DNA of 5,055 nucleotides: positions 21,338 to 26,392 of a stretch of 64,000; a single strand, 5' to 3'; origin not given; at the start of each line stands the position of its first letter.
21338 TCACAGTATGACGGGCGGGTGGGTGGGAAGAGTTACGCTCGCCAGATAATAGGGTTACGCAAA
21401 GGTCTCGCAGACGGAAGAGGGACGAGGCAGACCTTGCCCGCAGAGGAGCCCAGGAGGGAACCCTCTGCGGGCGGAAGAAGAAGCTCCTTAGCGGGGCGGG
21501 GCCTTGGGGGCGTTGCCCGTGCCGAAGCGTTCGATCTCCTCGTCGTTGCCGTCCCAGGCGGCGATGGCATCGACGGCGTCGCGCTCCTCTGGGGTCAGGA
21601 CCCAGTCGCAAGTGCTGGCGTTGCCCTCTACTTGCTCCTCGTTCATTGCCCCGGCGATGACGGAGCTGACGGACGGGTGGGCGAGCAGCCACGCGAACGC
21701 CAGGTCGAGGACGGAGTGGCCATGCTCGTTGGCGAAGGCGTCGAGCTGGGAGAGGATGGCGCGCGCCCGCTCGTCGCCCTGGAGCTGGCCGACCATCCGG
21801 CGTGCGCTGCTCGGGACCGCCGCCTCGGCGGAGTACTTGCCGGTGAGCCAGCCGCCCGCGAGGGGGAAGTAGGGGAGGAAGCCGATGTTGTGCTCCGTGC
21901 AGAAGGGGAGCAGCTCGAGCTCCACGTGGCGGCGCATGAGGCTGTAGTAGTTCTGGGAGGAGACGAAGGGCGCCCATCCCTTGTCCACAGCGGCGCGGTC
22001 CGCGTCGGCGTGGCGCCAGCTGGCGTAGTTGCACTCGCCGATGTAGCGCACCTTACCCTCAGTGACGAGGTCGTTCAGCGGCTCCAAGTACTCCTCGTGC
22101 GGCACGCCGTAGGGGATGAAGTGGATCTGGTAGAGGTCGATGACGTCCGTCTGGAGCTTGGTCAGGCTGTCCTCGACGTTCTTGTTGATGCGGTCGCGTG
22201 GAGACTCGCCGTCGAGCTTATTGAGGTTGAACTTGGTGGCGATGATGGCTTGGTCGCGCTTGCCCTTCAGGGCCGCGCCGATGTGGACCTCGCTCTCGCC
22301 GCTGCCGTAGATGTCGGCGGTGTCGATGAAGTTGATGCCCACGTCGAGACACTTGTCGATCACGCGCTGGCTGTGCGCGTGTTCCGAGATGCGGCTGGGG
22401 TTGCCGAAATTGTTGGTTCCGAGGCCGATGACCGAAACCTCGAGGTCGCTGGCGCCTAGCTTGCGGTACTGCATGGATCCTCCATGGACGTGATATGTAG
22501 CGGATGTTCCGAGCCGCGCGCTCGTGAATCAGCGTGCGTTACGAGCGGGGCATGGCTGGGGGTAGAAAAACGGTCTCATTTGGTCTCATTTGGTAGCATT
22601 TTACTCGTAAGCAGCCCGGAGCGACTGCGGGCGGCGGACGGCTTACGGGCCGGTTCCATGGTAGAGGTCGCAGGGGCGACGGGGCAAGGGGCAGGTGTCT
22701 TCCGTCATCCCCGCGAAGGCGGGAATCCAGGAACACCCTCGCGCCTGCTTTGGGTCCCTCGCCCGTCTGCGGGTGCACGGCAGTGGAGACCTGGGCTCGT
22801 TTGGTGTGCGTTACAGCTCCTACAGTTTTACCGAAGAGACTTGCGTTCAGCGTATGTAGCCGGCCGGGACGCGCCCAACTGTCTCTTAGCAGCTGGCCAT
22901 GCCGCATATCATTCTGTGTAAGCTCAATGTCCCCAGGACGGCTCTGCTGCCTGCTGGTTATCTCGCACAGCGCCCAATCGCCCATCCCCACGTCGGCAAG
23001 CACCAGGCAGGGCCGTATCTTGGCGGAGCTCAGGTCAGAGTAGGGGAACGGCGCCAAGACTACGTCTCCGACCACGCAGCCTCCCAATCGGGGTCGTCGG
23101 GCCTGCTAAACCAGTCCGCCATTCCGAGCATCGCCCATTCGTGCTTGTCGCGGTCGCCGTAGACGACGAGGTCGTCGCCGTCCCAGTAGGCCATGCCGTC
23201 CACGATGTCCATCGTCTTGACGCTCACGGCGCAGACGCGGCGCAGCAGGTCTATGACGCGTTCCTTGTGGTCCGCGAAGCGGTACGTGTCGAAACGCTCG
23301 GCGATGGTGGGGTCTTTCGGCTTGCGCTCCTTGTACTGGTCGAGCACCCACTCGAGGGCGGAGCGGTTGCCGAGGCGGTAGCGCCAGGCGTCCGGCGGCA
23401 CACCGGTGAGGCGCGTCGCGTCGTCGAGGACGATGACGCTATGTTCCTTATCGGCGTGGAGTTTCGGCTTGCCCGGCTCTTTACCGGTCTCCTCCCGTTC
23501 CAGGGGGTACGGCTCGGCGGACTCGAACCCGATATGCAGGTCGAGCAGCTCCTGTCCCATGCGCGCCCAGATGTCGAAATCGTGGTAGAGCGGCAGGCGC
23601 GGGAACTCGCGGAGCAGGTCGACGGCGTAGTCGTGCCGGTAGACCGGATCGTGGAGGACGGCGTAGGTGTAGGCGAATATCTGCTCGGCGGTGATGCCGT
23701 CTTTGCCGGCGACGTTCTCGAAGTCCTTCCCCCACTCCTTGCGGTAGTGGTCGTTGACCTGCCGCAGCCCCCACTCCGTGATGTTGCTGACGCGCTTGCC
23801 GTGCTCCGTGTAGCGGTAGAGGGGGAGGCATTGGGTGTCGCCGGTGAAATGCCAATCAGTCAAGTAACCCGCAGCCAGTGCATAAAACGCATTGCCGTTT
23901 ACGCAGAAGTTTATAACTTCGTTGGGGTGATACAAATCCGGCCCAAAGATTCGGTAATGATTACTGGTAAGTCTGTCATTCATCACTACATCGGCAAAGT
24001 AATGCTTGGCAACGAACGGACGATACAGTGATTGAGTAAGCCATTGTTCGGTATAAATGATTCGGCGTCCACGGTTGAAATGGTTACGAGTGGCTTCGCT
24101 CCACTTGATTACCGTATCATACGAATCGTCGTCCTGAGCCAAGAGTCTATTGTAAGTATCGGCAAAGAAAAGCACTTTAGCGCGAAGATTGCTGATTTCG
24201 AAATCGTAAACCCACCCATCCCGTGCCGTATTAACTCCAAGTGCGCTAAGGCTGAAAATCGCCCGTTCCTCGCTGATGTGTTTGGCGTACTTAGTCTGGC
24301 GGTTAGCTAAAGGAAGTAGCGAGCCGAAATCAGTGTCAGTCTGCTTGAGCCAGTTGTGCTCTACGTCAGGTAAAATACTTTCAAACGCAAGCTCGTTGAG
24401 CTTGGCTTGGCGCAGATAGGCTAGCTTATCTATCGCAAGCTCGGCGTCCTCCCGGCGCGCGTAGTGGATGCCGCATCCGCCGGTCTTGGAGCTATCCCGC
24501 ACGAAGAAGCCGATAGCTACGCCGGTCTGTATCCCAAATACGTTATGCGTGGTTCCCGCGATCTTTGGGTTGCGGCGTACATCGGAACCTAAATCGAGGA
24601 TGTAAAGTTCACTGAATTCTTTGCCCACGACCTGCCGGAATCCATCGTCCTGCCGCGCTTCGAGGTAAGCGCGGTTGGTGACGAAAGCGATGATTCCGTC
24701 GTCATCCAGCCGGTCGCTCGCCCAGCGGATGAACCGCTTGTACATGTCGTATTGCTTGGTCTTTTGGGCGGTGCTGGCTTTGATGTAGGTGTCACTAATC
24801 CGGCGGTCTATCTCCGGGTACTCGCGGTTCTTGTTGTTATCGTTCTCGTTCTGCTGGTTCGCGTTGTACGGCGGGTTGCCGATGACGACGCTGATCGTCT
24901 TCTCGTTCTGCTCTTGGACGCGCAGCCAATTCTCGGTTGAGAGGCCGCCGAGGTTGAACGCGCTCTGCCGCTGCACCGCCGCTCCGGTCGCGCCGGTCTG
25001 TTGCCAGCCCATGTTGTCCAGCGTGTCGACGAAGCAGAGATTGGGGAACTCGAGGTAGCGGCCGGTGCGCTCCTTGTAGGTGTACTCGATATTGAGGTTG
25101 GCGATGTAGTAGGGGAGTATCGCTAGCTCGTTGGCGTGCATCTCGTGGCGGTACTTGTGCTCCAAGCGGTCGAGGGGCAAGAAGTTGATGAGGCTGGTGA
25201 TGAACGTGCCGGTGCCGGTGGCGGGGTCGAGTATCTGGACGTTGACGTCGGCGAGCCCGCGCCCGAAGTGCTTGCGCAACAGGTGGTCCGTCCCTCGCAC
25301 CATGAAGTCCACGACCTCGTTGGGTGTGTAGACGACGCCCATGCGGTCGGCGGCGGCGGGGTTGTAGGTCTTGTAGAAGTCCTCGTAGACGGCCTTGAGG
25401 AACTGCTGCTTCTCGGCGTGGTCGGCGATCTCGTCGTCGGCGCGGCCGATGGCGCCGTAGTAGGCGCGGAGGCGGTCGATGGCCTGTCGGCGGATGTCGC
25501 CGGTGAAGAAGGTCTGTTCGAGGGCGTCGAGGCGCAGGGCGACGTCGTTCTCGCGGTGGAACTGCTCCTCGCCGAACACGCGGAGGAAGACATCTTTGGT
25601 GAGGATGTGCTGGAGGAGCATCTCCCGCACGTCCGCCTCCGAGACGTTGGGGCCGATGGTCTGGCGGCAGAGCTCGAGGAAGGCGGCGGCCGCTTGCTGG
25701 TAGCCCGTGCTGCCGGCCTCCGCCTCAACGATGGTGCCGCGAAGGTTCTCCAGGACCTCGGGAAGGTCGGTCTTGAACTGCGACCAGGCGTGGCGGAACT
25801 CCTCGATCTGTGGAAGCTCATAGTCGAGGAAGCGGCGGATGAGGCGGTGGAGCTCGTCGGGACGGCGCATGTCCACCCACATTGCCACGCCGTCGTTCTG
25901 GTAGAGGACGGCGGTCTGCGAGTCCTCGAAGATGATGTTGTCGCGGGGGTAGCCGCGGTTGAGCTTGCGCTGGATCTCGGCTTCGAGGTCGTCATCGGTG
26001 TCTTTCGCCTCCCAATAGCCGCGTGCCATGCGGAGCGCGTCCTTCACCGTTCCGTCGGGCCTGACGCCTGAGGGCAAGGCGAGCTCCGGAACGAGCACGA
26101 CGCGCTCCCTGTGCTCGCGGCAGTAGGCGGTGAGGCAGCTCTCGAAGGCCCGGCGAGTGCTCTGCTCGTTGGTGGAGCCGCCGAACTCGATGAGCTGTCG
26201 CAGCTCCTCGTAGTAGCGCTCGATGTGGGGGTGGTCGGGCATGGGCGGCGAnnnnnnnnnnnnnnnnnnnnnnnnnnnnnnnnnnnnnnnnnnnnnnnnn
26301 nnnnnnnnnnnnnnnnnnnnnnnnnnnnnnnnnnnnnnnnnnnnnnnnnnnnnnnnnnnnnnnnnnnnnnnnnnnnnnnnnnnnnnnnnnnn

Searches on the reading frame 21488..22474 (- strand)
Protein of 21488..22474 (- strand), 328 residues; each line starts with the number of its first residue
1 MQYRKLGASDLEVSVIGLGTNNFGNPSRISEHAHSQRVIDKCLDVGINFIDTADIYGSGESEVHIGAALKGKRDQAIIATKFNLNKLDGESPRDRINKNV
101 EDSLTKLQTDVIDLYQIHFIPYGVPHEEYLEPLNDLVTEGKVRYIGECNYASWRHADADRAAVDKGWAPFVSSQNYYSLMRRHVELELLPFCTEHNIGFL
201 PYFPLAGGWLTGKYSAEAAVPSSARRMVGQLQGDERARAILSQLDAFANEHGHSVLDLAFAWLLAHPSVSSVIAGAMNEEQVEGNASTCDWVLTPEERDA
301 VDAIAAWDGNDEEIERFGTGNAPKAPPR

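Call 39: search_protein_families(library=pfam, proteins=[window:21488-22474:-], max_evalue=0.001)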
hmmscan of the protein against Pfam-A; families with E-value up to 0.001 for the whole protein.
window:21488-22474:- (328 aa): 1 family
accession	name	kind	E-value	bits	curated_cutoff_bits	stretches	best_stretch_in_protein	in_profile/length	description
PF00248.27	Aldo_ket_red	-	4.3e-69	233.2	24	1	16-305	2-290/291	Aldo/keto reductase family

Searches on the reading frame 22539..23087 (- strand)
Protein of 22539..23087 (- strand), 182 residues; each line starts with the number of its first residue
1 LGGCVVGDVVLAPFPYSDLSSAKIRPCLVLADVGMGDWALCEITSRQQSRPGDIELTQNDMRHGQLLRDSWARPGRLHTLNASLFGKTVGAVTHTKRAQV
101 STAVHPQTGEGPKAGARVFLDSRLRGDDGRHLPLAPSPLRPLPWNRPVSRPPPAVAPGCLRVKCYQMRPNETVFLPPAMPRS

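Call 93: search_protein_families(library=pfam, proteins=[window:22539-23087:-], max_evalue=0.0001)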
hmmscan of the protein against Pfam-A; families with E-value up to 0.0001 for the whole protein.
window:22539-23087:- (182 aa): 1 family
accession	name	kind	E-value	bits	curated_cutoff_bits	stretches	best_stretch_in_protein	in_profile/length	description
PF02452.23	PemK_toxin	-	7.2e-10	39.5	23.1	1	7-105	3-106/109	PemK-like, MazF-like toxin of type II toxin-antitoxin system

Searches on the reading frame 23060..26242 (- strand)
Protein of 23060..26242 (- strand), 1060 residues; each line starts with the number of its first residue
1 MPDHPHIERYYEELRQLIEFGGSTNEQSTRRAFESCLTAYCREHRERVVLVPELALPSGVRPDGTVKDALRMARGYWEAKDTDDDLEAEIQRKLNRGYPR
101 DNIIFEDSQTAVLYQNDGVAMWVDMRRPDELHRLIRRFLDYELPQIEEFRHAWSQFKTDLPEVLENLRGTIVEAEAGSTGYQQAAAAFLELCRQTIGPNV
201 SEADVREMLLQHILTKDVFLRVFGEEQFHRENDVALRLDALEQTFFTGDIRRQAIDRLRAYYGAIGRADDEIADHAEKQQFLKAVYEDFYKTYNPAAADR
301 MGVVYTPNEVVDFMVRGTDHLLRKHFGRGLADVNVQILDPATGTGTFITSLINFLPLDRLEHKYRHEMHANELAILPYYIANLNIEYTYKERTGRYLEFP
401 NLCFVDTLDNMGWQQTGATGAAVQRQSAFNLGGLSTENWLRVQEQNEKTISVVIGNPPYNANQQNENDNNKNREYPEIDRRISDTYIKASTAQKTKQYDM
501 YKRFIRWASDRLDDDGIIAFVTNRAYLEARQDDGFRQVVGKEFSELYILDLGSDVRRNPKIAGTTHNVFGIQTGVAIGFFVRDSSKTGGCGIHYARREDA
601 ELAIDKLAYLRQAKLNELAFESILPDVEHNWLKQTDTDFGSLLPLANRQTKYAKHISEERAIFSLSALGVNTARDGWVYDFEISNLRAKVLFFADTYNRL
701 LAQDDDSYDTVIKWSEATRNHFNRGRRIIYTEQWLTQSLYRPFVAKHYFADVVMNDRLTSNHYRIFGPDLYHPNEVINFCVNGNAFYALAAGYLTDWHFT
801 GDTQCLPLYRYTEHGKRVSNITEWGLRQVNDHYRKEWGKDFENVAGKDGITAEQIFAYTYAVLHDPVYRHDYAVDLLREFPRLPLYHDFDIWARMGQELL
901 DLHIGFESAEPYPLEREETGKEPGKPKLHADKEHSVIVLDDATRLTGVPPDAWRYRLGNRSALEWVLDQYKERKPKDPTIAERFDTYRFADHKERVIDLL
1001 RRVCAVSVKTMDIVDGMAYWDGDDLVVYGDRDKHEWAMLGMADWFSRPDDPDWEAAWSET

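Call 36: search_protein_families(library=padloc, proteins=[window:23060-26242:-], max_evalue=0.00001)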
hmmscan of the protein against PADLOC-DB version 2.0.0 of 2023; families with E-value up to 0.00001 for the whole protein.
window:23060-26242:- (1060 aa): 12 families
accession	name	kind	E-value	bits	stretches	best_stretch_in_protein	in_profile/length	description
PDLC03621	REase_MTase_IIG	-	1.8e-282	938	1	9-1017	8-1012/1024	Type IIG restriction enzyme-methyltransferase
PDLC03597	REase_MTase_IIG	-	6.7e-173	575.5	1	150-1018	729-1636/1646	Type IIG restriction enzyme-methyltransferase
PDLC03051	REase_MTase_I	-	7.2e-127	422.4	1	194-1017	758-1584/1591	Type I restriction enzyme-methyltransferase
PDLC03610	REase_MTase_IIG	-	2.7e-45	152.9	2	482-972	547-1040/1096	Type IIG restriction enzyme-methyltransferase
PDLC03631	REase_MTase_IIG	-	1.2e-42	144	1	253-979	258-996/1086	Type IIG restriction enzyme-methyltransferase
PDLC04134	mad2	-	1e-23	82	1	54-553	31-427/492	mads_2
PDLC03335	MTase_II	-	8.2e-13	45.9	1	273-542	51-275/607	Type II methyltransferase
PDLC03604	REase_MTase_IIG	-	8.2e-09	32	0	448-553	533-629/1011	Type IIG restriction enzyme-methyltransferase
PDLC03025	MTase_I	-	6.7e-07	26.4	1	275-360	137-209/569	Type I methyltransferase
PDLC03021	MTase_I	-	9.5e-07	26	0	271-364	134-215/491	Type I methyltransferase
PDLC03313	MTase_II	-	9.5e-07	25.7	1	297-551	18-232/563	Type II methyltransferase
PDLC03267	MTase_II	-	2.4e-06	24.8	0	435-550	91-197/539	Type II methyltransferase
